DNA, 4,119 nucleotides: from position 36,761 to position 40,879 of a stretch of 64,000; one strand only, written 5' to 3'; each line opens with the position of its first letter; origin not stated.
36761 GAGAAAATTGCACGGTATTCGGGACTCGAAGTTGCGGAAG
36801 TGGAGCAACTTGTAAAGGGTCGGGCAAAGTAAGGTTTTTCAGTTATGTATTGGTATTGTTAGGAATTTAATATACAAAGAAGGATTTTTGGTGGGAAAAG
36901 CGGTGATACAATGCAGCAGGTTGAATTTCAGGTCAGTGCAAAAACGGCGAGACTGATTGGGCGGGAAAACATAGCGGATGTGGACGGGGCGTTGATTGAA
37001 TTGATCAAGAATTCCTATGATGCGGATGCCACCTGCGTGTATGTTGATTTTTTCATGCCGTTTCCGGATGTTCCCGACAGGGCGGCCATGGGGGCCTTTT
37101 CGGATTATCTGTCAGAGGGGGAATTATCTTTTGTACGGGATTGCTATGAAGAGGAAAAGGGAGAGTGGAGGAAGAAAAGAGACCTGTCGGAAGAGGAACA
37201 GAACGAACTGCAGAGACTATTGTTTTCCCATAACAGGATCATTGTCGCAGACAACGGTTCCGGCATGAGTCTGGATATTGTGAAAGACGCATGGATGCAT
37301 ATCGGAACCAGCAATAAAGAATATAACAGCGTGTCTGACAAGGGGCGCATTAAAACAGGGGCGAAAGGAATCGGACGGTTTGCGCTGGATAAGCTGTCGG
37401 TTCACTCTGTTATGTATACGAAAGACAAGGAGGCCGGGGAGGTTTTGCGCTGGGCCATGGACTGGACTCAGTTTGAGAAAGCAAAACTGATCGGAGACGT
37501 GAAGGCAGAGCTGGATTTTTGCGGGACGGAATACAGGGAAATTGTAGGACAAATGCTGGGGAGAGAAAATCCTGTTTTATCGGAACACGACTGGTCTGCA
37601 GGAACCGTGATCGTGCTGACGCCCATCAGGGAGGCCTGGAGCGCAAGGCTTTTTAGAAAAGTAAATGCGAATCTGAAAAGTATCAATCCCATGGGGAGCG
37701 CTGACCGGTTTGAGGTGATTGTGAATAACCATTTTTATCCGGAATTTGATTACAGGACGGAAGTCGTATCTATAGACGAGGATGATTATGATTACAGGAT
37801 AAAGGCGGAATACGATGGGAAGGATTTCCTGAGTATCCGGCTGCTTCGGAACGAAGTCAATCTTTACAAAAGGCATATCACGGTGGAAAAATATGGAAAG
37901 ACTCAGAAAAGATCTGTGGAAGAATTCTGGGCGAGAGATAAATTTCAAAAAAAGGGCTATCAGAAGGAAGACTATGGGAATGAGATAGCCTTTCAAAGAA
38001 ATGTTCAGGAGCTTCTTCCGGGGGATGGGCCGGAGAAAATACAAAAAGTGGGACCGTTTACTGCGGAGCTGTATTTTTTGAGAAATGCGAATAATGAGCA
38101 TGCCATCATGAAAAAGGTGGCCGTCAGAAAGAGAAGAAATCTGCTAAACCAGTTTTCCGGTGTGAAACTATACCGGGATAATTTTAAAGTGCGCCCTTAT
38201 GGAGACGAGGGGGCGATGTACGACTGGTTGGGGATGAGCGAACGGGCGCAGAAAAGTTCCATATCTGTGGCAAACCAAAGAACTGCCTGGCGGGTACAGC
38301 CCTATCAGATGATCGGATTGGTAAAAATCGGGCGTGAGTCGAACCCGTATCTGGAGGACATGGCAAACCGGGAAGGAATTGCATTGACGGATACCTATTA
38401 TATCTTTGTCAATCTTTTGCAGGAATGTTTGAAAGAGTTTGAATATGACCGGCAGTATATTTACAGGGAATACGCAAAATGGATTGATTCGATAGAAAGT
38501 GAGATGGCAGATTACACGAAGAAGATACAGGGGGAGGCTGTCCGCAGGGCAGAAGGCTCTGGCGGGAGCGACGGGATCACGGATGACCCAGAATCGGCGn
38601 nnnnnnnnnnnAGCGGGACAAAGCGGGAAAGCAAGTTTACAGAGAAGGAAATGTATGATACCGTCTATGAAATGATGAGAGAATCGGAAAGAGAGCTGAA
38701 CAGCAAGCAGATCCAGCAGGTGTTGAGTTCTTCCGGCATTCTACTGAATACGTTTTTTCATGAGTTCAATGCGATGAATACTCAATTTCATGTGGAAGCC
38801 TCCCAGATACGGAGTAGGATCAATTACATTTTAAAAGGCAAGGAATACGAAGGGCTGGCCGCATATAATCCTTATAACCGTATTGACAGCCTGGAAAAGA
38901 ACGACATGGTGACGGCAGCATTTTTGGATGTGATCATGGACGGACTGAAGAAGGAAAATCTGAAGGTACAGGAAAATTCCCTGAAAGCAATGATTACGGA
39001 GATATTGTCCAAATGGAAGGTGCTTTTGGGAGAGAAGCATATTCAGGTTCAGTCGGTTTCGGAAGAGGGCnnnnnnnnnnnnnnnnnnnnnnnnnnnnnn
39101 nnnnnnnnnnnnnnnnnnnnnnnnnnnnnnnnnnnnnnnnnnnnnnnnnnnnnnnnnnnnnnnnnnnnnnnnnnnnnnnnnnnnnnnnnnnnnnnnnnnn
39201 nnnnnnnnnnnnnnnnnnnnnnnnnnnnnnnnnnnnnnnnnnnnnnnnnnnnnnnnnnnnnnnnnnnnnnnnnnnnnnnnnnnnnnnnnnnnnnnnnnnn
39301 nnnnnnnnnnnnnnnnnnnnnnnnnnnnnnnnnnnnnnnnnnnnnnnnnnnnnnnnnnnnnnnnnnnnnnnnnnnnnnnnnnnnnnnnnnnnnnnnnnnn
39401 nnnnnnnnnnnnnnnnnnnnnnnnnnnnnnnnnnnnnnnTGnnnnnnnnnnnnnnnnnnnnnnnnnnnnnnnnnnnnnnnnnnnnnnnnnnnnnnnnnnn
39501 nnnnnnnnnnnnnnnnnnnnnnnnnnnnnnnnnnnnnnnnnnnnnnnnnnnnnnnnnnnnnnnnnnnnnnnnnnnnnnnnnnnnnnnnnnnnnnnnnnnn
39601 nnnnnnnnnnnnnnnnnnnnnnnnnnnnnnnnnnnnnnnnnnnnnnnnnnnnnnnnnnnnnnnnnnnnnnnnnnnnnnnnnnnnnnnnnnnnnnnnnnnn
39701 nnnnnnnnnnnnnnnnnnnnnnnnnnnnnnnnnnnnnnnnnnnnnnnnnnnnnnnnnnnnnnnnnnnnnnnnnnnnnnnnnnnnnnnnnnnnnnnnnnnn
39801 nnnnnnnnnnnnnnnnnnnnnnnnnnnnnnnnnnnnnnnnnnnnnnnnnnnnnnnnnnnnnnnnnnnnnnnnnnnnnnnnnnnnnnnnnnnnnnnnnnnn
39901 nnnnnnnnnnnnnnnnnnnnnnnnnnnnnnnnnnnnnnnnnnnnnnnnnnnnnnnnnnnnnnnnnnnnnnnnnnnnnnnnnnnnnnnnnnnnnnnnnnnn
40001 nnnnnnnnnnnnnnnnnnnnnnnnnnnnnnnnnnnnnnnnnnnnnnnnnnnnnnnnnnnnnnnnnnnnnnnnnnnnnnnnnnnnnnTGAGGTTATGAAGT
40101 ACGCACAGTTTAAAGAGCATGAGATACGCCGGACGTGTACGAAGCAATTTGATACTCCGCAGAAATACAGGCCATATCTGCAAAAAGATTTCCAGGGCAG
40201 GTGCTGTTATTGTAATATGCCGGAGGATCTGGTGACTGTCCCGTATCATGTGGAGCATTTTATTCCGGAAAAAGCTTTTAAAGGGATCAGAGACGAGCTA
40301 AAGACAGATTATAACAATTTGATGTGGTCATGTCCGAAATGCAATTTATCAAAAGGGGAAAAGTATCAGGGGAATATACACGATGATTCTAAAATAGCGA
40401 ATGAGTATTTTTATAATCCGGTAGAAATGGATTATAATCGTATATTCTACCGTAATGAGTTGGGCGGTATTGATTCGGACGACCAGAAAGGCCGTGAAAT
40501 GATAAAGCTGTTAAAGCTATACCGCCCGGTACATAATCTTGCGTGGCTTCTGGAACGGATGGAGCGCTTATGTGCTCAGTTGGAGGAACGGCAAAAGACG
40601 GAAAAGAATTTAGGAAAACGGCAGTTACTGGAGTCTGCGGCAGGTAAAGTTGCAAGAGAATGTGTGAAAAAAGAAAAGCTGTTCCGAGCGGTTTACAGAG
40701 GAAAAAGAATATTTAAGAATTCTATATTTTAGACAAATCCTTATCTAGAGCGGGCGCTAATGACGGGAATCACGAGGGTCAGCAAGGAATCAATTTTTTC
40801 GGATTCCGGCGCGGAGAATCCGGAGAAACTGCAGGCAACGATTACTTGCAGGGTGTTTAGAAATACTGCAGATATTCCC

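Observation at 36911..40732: Candidate novel defence operon: MORC-like GHKL ATPase-histidine kinase + receiver protein + HNH nuclease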

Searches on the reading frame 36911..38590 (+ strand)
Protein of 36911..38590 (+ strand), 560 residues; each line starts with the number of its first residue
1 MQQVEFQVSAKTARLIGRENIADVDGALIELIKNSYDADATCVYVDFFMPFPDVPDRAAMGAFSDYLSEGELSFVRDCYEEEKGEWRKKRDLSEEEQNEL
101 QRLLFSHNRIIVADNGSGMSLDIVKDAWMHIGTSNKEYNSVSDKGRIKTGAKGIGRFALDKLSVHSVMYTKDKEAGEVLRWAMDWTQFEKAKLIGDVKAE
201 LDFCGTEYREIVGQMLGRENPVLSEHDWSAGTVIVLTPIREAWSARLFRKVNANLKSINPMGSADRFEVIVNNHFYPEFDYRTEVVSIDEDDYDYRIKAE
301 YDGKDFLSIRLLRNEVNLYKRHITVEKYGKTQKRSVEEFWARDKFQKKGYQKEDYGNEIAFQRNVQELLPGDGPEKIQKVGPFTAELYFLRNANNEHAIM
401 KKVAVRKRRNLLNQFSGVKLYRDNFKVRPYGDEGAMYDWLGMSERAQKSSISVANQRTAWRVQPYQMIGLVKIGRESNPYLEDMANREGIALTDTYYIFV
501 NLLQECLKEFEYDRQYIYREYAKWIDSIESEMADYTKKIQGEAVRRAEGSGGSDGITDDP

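Call 104: predict_structure(alignment_id=A7)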
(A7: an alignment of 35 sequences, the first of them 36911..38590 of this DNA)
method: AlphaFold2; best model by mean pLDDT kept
length: 560 residues; sequences in the alignment: 35
mean_pLDDT: 84.3   pTM: 0.72
mean pLDDT of the five models: 84.3, 81.1, 80.4, 79.2, 78.6
residues with pLDDT >= 90: 281; 70-90: 201; 50-70: 55; < 50: 23
segments of 3 or more residues with pLDDT < 50: 11-20, 262-264, 552-559
pLDDT, mean of each block of 10 residues (from residue 1): 70 46 79 86 94 92 91 95 91 95 95 93 80 56 68 64 93 92 86 79 93 92 92 94 90 75 66 94 77 92 95 92 88 93 91 91 94 93 94 85 81 81 78 80 85 84 91 87 70 93 96 94 92 76 66 43
secondary structure, 60 per line:
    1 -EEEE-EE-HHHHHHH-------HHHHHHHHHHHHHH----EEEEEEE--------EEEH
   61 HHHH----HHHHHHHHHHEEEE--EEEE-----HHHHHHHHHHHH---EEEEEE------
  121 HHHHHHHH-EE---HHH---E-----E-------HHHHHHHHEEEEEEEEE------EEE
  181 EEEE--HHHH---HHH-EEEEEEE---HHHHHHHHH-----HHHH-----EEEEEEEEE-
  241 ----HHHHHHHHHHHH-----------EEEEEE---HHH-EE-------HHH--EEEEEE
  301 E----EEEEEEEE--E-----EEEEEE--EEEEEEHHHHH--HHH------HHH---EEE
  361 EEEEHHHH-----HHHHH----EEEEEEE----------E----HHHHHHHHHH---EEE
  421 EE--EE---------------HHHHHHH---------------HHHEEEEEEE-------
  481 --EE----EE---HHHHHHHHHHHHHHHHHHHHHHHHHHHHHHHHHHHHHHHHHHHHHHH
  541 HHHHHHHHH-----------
elements in order: E2-5 H10-16 H24-37 E42-48 E57-59 H60-64 H69-78 E79-82 E85-88 H94-105 E109-114 H121-128 H155-162 E163-171 E178-184 H187-190 E198-204 H208-216 H222-225 E231-239 H245-256 E268-273 E295-301 E306-313 E322-327 E330-335 H336-340 E358-364 H365-368 H374-378 E383-389 H405-414 E418-422 H442-448 E467-473 H494-549

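Call 106: fold_search(model_id=the predicted structure, library=pdb)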
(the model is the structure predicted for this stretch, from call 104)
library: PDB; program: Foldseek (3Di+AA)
matches with E <= 10: 1155; with E <= 0.001: 422
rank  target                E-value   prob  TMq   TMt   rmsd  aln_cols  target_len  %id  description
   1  9cdh_A                1.9e-11  1.00  0.39  0.46   9.9       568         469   11  MORC2 PD mutant with DNA (released 2025-07-09)
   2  9cdj_A                2.9e-11  1.00  0.40  0.47   9.9       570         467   11  MORC2 ATPase with DNA (released 2025-07-09)
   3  9a6t_B                4.1e-11  1.00  0.34  0.31  20.1       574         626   13  Integrative model of DNAK-HTPG by crosslinking MS and deep learning (released 2024-09-18)
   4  9cdj_B                7.7e-11  1.00  0.39  0.46  10.5       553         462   10  MORC2 ATPase with DNA (released 2025-07-09)
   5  9cdh_B                7.7e-11  1.00  0.38  0.44  11.9       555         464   12  MORC2 PD mutant with DNA (released 2025-07-09)
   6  9cdg_A                2.6e-10  1.00  0.39  0.43  16.5       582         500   11  MORC2 ATPase dead mutant - S87A (released 2025-07-09)
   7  5of9_A                3.7e-10  1.00  0.38  0.40  16.8       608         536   12  Crystal structure of human MORC2 (residues 1-603) (released 2018-02-14)
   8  9cdg_B                4.6e-10  1.00  0.36  0.39  13.9       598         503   11  MORC2 ATPase dead mutant - S87A (released 2025-07-09)
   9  5ofb_A                5.2e-10  1.00  0.37  0.39  17.7       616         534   12  Crystal structure of human MORC2 (residues 1-603) with spinal muscular atrophy mutation S87L (released 2018-02-14)
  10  1z59                  1.1e-09  1.00  0.37  0.44  21.7       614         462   11  Topoisomerase VI-B, ADP-bound monomer form (released 2005-06-14)
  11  5ofa_A                1.2e-09  1.00  0.39  0.41  17.8       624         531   12  Crystal structure of human MORC2 (residues 1-603) with spinal muscular atrophy mutation T424R (released 2018-02-14)
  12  6o1e                  1.2e-09  1.00  0.35  0.44  11.9       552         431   12  The crystal structure of human MORC3 ATPase-CW in complex with AMPPNP (released 2019-03-20)
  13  5ofb_B                1.5e-09  1.00  0.37  0.39  18.2       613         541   12  Crystal structure of human MORC2 (residues 1-603) with spinal muscular atrophy mutation S87L (released 2018-02-14)
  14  5of9_B                1.6e-09  1.00  0.38  0.40  15.6       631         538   11  Crystal structure of human MORC2 (residues 1-603) (released 2018-02-14)
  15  5ix1_B                2.0e-09  1.00  0.34  0.43  11.6       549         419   12  Crystal structure of mouse Morc3 ATPase-CW cassette in complex with AMPPNP and H3K4me3 peptide (released 2016-08-17)
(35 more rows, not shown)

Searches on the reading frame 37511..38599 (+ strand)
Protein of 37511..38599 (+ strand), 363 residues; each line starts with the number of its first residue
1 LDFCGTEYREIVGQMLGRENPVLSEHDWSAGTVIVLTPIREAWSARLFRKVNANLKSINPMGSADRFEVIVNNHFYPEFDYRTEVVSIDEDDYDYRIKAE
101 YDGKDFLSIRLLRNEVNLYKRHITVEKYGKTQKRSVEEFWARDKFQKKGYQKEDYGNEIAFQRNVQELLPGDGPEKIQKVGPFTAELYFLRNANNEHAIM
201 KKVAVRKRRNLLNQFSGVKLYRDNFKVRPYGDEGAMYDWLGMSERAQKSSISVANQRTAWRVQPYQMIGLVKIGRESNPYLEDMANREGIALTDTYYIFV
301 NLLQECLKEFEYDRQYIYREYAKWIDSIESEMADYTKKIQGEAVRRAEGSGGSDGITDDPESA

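Call 30: search_protein_families(library=pfam, proteins=[window:37511-38599:+], max_evalue=10)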
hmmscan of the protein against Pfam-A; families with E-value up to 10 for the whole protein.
window:37511-38599:+ (363 aa): 1 family
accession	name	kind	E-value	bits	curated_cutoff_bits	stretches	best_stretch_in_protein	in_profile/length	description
PF23216.1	WH_CYT4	-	0.14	12.8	27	1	303-339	4-40/97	Mitochondrial protein cyt-4, winged helix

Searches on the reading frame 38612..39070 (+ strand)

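Call 30: search_protein_families(library=pfam, proteins=[window:38612-39070:+], max_evalue=10)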
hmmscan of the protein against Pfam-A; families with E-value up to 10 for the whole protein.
seq(153 aa): 5 families
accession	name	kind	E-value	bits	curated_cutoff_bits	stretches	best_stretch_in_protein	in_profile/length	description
PF12674.12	Zn_ribbon_2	-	0.084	14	22.5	1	5-40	38-72/81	Putative zinc ribbon domain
PF12646.12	DUF3783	-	0.087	13.2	27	1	105-137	13-42/56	Domain of unknown function (DUF3783)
PF03672.18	UPF0154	-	0.16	12.3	27.1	1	17-40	34-57/60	Uncharacterised protein family (UPF0154)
PF13721.11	SecD-TM1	-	0.25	12.2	30.5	0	31-68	50-87/103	SecD export protein N-terminal TM region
PF05698.19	Trigger_C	-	0.83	10.1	22.7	1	113-137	105-129/162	Bacterial trigger factor protein (TF) C-terminus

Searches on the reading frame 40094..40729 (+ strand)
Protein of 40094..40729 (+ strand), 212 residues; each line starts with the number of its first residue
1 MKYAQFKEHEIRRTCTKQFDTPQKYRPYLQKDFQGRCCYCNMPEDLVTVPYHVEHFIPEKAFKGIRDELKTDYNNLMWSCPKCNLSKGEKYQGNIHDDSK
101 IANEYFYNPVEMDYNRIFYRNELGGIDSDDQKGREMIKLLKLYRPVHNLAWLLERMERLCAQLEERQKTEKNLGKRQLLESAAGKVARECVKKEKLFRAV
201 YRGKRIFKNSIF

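Call 7: search_protein_families(library=pfam, proteins=[window:40094-40729:+], max_evalue=0.1)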
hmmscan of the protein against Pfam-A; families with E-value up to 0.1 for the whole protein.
window:40094-40729:+ (212 aa): 4 families
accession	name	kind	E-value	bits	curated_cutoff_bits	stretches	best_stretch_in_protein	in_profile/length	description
PF01844.29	HNH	-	1.2e-07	32.2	21.4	1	37-89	1-46/47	HNH endonuclease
PF08798.16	CRISPR_assoc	-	0.0017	19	25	1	82-181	80-169/223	CRISPR associated protein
PF04231.19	Endonuclease_1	-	0.038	14.2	25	1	47-112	74-143/235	Endonuclease I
PF14279.12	HNH_5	-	0.094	13.1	27.5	0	37-94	1-50/56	HNH endonuclease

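Call 8: search_protein_families(library=padloc, proteins=[window:40094-40729:+], max_evalue=0.1)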
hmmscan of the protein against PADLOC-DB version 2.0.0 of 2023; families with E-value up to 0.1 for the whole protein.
window:40094-40729:+ (212 aa): 46 families (the best 25 are shown)
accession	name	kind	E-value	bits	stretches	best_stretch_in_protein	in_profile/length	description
PDLC00292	PtuA1|PtuA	-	1.9e-14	51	1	12-202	36-238/726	AAA ATPase domain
PDLC00337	PtuB1|PtuB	-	3e-14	51.4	1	12-181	35-189/216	Unknown function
PDLC00332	PtuB1|PtuB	-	9.8e-14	49.7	1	4-144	14-153/212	Unknown function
PDLC02924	HNH_I-A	-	6e-13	47.2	1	21-170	30-168/198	-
PDLC00321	PtuB1|PtuB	-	6.6e-12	43.7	1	28-149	33-142/223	Unknown function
PDLC00346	PtuB1|PtuB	-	1.3e-11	42.8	1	24-143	38-153/214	Unknown function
PDLC00315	PtuB1|PtuB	-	7.3e-11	40.3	1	17-147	13-134/227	Unknown function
PDLC00342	PtuB1|PtuB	-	2.6e-10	38.1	1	32-176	45-175/247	Unknown function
PDLC00331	PtuB1|PtuB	-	5.3e-10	37.3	1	27-99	27-91/222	Unknown function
PDLC00324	PtuB1|PtuB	-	1.8e-09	35.7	1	21-128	29-128/209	Unknown function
PDLC00322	PtuB1|PtuB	-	4.1e-09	34.6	1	21-177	31-178/215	Unknown function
PDLC00319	PtuB1|PtuB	-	8.8e-09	33.3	1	24-96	58-137/310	Unknown function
PDLC00348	PtuB1|PtuB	-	4.8e-08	30.8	1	23-147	41-154/198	Unknown function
PDLC00323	PtuB1|PtuB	-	5e-08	30.9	1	16-141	17-129/215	Unknown function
PDLC00339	PtuB1|PtuB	-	8.9e-08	30.2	1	21-202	51-250/261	Unknown function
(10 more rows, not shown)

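Call 9: search_protein_families(library=ncbifam, proteins=[window:40094-40729:+], max_evalue=0.1)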
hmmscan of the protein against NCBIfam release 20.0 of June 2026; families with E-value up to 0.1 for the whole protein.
window:40094-40729:+ (212 aa): 3 families
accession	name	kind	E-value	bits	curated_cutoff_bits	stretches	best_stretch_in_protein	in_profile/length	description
NF041761.1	PtuB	equivalog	1.1e-09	38.5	150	1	25-142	36-160/218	retron Ec78 anti-phage system effector HNH endonuclease PtuB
TIGR02646.1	TIGR02646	subfamily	1.2e-09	38.3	52.15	1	26-105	16-88/144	retron system putative HNH endonuclease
NF040563.1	guided_IscB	equivalog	0.0035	16.5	175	1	24-99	182-247/314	RNA-guided endonuclease IscB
